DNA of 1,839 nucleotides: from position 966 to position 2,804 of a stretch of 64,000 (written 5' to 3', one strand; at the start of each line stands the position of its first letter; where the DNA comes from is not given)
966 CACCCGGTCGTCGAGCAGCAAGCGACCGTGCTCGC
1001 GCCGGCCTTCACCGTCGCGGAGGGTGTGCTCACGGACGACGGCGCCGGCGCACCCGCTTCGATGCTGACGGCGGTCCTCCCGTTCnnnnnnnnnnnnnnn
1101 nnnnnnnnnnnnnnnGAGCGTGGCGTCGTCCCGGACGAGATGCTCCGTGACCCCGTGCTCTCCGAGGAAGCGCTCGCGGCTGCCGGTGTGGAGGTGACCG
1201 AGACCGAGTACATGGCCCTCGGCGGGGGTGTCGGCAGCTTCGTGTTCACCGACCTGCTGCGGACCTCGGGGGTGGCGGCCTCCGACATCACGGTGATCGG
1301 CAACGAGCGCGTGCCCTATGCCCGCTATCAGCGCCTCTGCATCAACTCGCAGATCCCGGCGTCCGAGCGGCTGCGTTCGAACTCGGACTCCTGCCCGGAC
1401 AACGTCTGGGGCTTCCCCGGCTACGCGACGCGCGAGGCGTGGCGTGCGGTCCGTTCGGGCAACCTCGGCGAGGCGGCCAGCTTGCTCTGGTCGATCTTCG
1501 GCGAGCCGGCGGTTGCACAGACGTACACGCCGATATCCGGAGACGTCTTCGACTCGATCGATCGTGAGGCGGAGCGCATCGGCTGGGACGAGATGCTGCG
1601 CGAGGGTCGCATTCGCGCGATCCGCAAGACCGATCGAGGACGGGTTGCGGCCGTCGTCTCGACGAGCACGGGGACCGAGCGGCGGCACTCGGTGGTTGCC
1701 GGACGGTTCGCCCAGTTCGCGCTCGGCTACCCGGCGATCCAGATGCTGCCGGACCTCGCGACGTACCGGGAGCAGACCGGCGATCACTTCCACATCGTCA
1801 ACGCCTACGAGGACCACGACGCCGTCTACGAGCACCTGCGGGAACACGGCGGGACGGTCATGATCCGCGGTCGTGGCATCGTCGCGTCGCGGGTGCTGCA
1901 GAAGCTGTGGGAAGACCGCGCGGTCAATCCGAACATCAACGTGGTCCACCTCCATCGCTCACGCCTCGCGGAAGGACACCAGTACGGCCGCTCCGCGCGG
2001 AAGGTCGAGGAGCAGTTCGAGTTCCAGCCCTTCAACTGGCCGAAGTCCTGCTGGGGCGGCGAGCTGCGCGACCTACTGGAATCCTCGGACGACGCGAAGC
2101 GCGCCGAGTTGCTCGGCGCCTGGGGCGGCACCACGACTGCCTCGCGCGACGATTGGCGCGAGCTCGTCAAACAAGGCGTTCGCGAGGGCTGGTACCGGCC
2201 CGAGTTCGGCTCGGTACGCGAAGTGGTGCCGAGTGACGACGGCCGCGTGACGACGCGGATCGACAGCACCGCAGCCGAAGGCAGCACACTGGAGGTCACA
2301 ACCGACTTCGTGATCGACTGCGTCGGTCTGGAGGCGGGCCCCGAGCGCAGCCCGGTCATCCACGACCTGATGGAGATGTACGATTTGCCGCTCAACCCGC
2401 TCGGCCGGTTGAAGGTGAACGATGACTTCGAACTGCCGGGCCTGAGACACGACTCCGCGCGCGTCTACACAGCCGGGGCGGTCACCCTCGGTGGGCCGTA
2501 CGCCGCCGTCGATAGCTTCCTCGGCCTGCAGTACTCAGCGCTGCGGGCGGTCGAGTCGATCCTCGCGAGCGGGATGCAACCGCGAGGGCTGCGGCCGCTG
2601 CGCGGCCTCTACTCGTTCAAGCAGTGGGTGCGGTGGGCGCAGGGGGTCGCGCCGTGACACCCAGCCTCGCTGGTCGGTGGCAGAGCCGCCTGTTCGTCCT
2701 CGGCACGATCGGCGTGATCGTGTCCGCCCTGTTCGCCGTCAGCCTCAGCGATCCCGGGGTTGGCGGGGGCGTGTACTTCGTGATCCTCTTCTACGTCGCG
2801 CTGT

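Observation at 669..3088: FHA-flavoprotein oxidoreductase translationally coupled (GTGA) to a small four-helix membrane protein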

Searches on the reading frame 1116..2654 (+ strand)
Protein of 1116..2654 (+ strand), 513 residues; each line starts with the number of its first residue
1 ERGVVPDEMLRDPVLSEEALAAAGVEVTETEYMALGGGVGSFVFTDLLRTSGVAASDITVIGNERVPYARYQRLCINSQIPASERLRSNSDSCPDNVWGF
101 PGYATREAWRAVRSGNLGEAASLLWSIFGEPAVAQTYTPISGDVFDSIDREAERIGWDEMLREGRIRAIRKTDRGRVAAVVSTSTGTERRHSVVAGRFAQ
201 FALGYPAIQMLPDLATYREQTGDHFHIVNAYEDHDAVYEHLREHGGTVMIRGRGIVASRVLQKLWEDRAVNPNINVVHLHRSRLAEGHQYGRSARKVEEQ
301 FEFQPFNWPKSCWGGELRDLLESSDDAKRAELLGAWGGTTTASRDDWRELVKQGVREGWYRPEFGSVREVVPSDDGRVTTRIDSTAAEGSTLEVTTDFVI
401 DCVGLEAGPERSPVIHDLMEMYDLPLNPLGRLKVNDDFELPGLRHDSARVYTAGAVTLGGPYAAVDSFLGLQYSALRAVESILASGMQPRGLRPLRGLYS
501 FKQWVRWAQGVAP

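Call 8: find_homologous_proteins(query=window:1116-2654:+, max_evalue=0.001)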
Query window:1116-2654:+ (513 aa): 1679 proteins with E <= 0.001 among 8000 candidates; the best 120 are listed.
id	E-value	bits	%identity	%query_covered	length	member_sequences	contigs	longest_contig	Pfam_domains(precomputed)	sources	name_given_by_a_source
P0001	0.0e+0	1155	98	100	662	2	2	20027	PF00498.32,PF16697.11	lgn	-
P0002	9.7e-249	845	71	100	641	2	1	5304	PF00498.32,PF16697.11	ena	-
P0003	4.6e-225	766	64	100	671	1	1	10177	PF00498.32,PF16697.11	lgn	-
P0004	2.4e-223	761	64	100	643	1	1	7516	PF00498.32,PF16697.11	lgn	-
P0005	1.3e-217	742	61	100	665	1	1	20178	PF00498.32,PF16697.11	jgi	jgi:pSer/pThr/pTyr-binding forkhead associated (FHA) protein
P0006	2.3e-216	738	63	99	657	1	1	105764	PF00498.32,PF16697.11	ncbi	ncbi:MAG: FHA domain-containing protein [Dehalococcoidia bacterium]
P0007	4.7e-216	737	62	100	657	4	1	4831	PF00498.32,PF16697.11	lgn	-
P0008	1.3e-215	735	62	99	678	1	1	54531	PF00498.32,PF16697.11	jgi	jgi:pSer/pThr/pTyr-binding forkhead associated (FHA) protein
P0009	3.2e-214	731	63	100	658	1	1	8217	PF00498.32,PF16697.11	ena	-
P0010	3.9e-214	730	62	99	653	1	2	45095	PF00498.32,PF16697.11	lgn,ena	-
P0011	5.4e-214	730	61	100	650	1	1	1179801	PF00498.32,PF16697.11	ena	-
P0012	2.7e-213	728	60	100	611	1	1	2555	PF00498.32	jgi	jgi:pSer/pThr/pTyr-binding forkhead associated (FHA) protein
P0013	2.5e-212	724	61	100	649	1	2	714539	PF00498.32,PF16697.11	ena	-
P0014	2.7e-212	724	61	100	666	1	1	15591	PF00498.32,PF16697.11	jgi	-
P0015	1.2e-211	722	60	100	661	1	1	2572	PF00498.32,PF16697.11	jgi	jgi:pSer/pThr/pTyr-binding forkhead associated (FHA) protein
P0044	1.3e-203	696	59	99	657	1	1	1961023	PF00498.32,PF16697.11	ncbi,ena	-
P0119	2.2e-179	616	53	100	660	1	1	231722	PF00498.32,PF16697.11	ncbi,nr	ncbi:FHA domain-containing protein [Phormidium tenue FACHB-886]|nr:FHA domain-containing protein [Ph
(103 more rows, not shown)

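Call 13: find_encoding_contigs(protein=P0119, flank=8000, max_places=2)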
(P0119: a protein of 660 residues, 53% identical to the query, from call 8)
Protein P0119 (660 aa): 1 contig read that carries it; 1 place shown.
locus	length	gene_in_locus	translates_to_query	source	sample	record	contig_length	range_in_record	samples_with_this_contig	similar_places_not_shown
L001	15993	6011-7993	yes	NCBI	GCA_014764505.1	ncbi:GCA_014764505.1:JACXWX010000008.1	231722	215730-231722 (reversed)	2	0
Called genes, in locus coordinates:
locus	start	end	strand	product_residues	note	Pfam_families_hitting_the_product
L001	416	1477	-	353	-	PF00781:DAGK_cat, PF19279:YegS_C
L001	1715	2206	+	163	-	PF04214:DUF411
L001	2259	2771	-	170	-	PF13563:2_5_RNA_ligase2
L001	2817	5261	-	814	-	PF00580:UvrD-helicase, PF13245:AAA_19 (faint), PF13361:UvrD_C, PF13538:UvrD_C_2 (faint)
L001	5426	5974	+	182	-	PF16697:Yop-YscD_cpl, PF00498:FHA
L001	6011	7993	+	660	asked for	PF00498:FHA, PF16697:Yop-YscD_cpl (weak)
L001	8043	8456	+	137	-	-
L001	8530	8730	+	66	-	PF00504:Chloroa_b-bind (weak)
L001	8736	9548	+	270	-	PF00588:SpoU_methylase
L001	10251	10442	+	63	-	-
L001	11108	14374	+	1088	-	PF00668:Condensation, PF00501:AMP-binding, PF13193:AMP-binding_C, PF00550:PP-binding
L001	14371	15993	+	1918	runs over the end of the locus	PF18563:TubC_N, PF00668:Condensation, PF00501:AMP-binding, PF08241:Methyltransf_11, PF08242:Methyltransf_12, PF13489:Methyltransf_23, PF13649:Methyltransf_25, PF13847:Methyltransf_31, +5 more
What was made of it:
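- On N-hydroxylating monooxygenases (SidA/PvdA/IucD): One locus, L001, has NRPS genes ~3 kb downstream (call 13).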

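Call 14: find_encoding_contigs(protein=P0044, flank=8000, max_places=2)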
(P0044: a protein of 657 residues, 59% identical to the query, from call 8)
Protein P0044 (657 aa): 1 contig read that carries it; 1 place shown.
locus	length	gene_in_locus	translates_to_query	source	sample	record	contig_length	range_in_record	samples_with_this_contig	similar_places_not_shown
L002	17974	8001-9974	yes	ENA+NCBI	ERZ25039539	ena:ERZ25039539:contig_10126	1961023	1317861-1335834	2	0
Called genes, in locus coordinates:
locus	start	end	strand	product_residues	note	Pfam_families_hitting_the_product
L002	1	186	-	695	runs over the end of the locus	PF12710:HAD (faint), PF00122:E1-E2_ATPase, PF00702:Hydrolase, PF08282:Hydrolase_3 (faint)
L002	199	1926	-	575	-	PF03814:KdpA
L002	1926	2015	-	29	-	-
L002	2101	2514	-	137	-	PF00072:Response_reg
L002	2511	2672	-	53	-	-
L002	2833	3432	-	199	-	PF00072:Response_reg, PF00486:Trans_reg_C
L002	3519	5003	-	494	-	PF13493:DUF4118, PF00512:HisKA, PF13581:HATPase_c_2 (weak), PF02518:HATPase_c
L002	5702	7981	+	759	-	PF00069:Pkinase, PF03109:ABC1 (faint), PF07714:PK_Tyr_Ser-Thr, PF01636:APH (faint)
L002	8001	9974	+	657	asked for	PF16697:Yop-YscD_cpl, PF00498:FHA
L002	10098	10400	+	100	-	-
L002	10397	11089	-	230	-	PF16697:Yop-YscD_cpl, PF00498:FHA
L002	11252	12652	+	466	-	PF00999:Na_H_Exchanger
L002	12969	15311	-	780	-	PF00122:E1-E2_ATPase, PF00702:Hydrolase, PF01814:Hemerythrin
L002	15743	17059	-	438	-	PF13646:HEAT_2 (weak)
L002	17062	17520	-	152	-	-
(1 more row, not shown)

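Call 25: search_protein_representatives(protein=window:1116-2654:+)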
Query: 513 residues. Proteins with E-value up to 0.001 (for the whole library): 436; up to 1e-10: 315; up to 1e-30: 161. The best 150 are listed.
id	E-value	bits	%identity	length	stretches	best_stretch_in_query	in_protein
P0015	3.7e-212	722.2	60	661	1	3-513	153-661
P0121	3.2e-176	603.6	53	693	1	6-513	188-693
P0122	2.2e-174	597.5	53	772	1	6-513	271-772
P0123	1.7e-167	574.8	55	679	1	19-513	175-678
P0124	6.3e-163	559.7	54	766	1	27-513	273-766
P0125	3.8e-161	553.9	52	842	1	6-513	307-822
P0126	2.6e-159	547.8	51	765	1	11-513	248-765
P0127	4.0e-159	547.2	50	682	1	7-513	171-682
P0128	8.7e-159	546.1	48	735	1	19-513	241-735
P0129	1.0e-157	542.5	51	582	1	17-513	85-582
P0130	4.7e-157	540.4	51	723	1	6-513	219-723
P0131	3.5e-155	534.2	49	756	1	12-513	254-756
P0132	5.9e-154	530.2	52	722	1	6-513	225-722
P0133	7.2e-154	529.9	50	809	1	13-513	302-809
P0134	2.5e-152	524.8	50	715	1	20-513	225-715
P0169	4.7e-93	329.2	39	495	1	7-513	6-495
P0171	3.1e-92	326.5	39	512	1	11-511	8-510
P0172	4.2e-91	322.8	34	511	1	30-513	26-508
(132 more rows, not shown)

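Call 31: search_solved_structures(query=A2, max_evalue=10, show_alignments=3)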
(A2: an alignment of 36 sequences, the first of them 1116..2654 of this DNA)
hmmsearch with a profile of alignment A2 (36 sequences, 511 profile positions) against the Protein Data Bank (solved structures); distinct sequences matched with E-value up to 10: 27.
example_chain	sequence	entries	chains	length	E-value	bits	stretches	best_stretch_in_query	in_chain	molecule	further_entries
4tlx_A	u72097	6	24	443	0.026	16.4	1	377-455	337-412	KtzI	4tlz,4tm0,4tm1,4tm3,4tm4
9nns_A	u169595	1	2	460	0.084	14.7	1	370-455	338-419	L-lysine N6-monooxygenase MbtG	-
4h4x_A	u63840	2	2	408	0.11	14.3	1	30-71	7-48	Biphenyl dioxygenase ferredoxin reductase subunit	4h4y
4h4p_A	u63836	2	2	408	0.12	14.2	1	30-71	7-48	Biphenyl dioxygenase ferredoxin reductase subunit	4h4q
4h4r_A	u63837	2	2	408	0.12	14.2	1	30-71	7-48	Biphenyl dioxygenase ferredoxin reductase subunit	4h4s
1d7y_A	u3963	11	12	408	0.12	14.2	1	30-71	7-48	FERREDOXIN REDUCTASE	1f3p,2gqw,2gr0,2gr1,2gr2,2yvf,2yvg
2gr3_A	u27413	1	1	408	0.12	14.2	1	30-71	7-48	ferredoxin reductase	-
4h4z_A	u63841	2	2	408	0.13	14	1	30-71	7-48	Biphenyl dioxygenase ferredoxin reductase subunit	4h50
4h4t_A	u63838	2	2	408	0.14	14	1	30-71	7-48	Biphenyl dioxygenase ferredoxin reductase subunit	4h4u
4h4v_A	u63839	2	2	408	0.14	14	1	30-71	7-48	Biphenyl dioxygenase ferredoxin reductase subunit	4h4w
5cqf_A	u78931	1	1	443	0.4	12.5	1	345-486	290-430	L-lysine 6-monooxygenase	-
1ww8_A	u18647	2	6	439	0.64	11.8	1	20-63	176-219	malate oxidoreductase | 439aa long hypothetical malate oxidoreductase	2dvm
9qrt_A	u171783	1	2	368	0.76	11.5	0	368-442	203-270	FSP1 (tetrapod ancestor; L323A mutant) bound to FAD and NAD+ and compound 2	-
9ift_A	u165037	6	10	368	0.77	11.5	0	368-442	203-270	FSP1 (tetrapod ancestor)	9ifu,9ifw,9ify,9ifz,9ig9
3i3l_A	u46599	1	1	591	0.78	11.5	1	344-410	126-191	Alkylhalidase CmlS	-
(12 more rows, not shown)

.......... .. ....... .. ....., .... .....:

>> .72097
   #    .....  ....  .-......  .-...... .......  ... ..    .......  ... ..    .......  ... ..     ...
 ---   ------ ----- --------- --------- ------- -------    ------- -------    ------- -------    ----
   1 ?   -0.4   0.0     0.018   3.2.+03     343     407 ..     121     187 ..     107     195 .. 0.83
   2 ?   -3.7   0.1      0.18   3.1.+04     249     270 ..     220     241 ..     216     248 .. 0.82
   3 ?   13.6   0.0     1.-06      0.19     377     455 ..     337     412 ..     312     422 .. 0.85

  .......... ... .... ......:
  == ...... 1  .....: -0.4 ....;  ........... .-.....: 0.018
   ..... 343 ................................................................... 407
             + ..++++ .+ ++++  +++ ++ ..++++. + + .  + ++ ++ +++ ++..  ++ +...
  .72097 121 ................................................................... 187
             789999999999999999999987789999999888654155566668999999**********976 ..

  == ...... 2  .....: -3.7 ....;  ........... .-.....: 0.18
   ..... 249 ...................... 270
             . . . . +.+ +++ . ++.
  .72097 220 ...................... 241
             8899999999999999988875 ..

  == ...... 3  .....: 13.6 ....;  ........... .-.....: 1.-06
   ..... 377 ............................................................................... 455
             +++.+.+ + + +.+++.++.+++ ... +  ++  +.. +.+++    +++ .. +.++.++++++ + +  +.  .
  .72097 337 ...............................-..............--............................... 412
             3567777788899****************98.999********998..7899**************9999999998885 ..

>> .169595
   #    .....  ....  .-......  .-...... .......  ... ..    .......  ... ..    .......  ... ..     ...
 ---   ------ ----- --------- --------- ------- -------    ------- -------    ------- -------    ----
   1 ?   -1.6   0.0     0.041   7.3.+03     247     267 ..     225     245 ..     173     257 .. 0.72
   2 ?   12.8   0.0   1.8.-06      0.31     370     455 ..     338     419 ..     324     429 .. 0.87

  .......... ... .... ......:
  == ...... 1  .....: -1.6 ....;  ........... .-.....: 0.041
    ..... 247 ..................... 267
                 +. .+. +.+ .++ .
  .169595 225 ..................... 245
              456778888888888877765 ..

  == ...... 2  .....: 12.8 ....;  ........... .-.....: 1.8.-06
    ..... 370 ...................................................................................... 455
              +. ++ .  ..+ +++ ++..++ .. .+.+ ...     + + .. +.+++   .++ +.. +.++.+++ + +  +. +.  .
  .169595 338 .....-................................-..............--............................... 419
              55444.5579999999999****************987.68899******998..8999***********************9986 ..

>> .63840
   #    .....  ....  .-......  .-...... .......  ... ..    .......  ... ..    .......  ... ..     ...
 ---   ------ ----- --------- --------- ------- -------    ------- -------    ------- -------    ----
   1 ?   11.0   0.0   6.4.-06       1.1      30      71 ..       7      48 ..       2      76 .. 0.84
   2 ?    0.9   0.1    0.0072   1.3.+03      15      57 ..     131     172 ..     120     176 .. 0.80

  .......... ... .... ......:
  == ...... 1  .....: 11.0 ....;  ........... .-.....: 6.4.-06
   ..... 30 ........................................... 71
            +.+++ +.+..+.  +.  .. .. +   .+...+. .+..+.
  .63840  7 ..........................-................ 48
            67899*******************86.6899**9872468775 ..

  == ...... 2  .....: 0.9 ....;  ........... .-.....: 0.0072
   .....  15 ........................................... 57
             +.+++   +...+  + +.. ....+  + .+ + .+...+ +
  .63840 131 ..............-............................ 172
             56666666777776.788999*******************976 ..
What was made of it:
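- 2304..2330 (+): 'ATG-type' linker motif D546-F-V-I-D550-C-V-G553-L. The profile aligns this stretch to the KtzI and MbtG 'CATGY/YATGY' region (call 31).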

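Call 32: search_protein_families(library=pfam, alignment_id=A2, max_evalue=1)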
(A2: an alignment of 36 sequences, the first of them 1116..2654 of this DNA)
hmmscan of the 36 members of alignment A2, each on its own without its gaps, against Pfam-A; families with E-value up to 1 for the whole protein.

A. member 1, window:1116-2654:+ (513 aa): 1 family
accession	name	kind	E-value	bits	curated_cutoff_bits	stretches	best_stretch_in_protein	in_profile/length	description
PF00903.31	Glyoxalase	-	0.091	13.6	20.6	1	209-249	66-96/121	Glyoxalase/Bleomycin resistance protein/Dioxygenase superfamily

B. families by the number of members that match (of 36 scanned): 16 families
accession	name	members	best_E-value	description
PF13434.12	Lys_Orn_oxgnase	3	0.054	L-lysine 6-monooxygenase/L-ornithine 5-monooxygenase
PF07992.20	Pyr_redox_2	2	0.094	Pyridine nucleotide-disulphide oxidoreductase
PF04820.20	Trp_halogenase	2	0.097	Tryptophan halogenase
PF00806.25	PUF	2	0.18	Pumilio-family RNA binding repeat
PF11181.13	YflT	2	0.25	Heat induced stress protein YflT domain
PF22168.2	DIP2311-like_C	1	0.027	Transcriptional regulator DIP2311-like, C-terminal domain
PF00903.31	Glyoxalase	1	0.091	Glyoxalase/Bleomycin resistance protein/Dioxygenase superfamily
PF12831.13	FAD_oxidored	1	0.092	FAD dependent oxidoreductase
PF21086.3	ACT_PSP_2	1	0.095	ACT domain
PF05834.18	Lycopene_cycl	1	0.11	Lycopene cyclase protein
PF04255.20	DUF433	1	0.12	Protein of unknown function (DUF433)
PF13241.12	NAD_binding_7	1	0.18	Putative NAD(P)-binding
PF05959.16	DUF884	1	0.23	Nucleopolyhedrovirus protein of unknown function (DUF884)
PF20016.6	ThsA_Macro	1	0.24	Thoeris protein ThsA, Macro domain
PF18171.6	LSDAT_prok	1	0.29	SLOG in TRPM, prokaryote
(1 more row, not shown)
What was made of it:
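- On Class-B flavoprotein monooxygenases: Best across 36 members is PF13434 at E 0.054, in 3 members (call 32).
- On N-hydroxylating monooxygenases (SidA/PvdA/IucD): PF13434 is below threshold (call 32).
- The profile against PDB sequences gives KtzI E 0.026 (calls 31, 32).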

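Call 38: find_encoding_contigs(protein=P0169, flank=6000, max_places=3)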
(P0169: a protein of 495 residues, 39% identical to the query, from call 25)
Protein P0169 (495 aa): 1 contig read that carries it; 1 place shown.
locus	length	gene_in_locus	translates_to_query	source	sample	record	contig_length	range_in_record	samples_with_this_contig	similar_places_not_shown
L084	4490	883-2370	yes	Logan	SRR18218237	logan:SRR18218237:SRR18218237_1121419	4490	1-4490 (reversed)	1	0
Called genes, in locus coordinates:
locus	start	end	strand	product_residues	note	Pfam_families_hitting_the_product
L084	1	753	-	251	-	?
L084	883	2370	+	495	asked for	-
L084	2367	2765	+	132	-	-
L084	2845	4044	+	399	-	PF00498:FHA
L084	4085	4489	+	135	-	?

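Call 39: find_encoding_contigs(protein=P0171, flank=8000, max_places=3)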
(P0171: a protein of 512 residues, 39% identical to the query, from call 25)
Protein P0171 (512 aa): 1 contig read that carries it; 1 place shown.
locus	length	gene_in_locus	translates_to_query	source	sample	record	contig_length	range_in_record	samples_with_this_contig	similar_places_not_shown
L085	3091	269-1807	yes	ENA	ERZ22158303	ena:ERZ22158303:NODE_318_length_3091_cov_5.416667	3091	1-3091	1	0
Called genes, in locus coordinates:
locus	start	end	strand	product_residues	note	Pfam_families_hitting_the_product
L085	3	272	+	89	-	?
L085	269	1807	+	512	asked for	-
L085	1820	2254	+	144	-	-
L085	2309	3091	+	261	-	?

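Call 40: find_encoding_contigs(protein=P0172, flank=8000, max_places=3)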
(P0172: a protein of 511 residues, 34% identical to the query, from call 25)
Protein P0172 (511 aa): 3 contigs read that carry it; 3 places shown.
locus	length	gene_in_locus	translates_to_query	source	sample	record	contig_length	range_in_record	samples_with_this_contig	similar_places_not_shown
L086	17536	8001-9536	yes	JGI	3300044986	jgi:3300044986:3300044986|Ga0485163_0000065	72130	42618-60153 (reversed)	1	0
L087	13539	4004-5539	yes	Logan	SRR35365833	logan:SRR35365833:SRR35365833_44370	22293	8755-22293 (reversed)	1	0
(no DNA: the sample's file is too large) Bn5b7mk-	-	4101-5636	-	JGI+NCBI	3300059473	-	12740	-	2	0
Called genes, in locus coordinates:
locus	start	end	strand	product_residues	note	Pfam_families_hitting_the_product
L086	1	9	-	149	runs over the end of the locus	PF04138:GtrA_DPMS_TM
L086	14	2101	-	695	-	PF01270:Glyco_hydro_8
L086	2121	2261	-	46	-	-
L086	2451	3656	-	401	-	-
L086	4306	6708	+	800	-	PF26449:DUF8128, PF02534:T4SS-DNA_transf (faint), PF01935:DUF87 (weak), PF10412:TrwB_AAD_bind, PF12696:TraG-D_C (weak)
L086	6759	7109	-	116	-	PF05635:23S_rRNA_IVP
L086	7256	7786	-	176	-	-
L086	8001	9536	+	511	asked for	-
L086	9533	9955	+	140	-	-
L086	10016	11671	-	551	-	-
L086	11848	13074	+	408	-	PF13439:Glyco_transf_4 (weak), PF20706:GT4-conflict, PF00534:Glycos_transf_1, PF13692:Glyco_trans_1_4, PF13524:Glyco_trans_1_2 (weak)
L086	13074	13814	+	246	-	PF03291:mRNA_G-N7_MeTrfase (weak), PF13489:Methyltransf_23, PF07021:MetW, PF13847:Methyltransf_31, PF08241:Methyltransf_11, PF08242:Methyltransf_12, PF13649:Methyltransf_25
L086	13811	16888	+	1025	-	-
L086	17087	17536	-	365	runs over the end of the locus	PF00534:Glycos_transf_1 (weak), PF26337:Gtf3_C (weak)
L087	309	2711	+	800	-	PF26449:DUF8128, PF02534:T4SS-DNA_transf (faint), PF01935:DUF87 (weak), PF10412:TrwB_AAD_bind, PF12696:TraG-D_C (weak)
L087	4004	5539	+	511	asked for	-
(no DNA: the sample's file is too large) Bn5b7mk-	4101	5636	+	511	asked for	-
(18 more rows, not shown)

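Call 58: search_protein_families(library=pfam, proteins=[L001:5426-5971:+], max_evalue=0.001)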
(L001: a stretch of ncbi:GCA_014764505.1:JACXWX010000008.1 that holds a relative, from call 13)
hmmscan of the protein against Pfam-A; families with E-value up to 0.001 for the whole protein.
L001:5426-5971:+ (182 aa): 2 families
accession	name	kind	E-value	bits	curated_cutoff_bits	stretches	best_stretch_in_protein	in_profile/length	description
PF00498.31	FHA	-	1.2e-13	51.7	20.7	1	31-99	1-67/67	FHA domain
PF16697.10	Yop-YscD_cpl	-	2.7e-10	40.8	33.2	1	28-106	16-91/94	Inner membrane component of T3SS, cytoplasmic domain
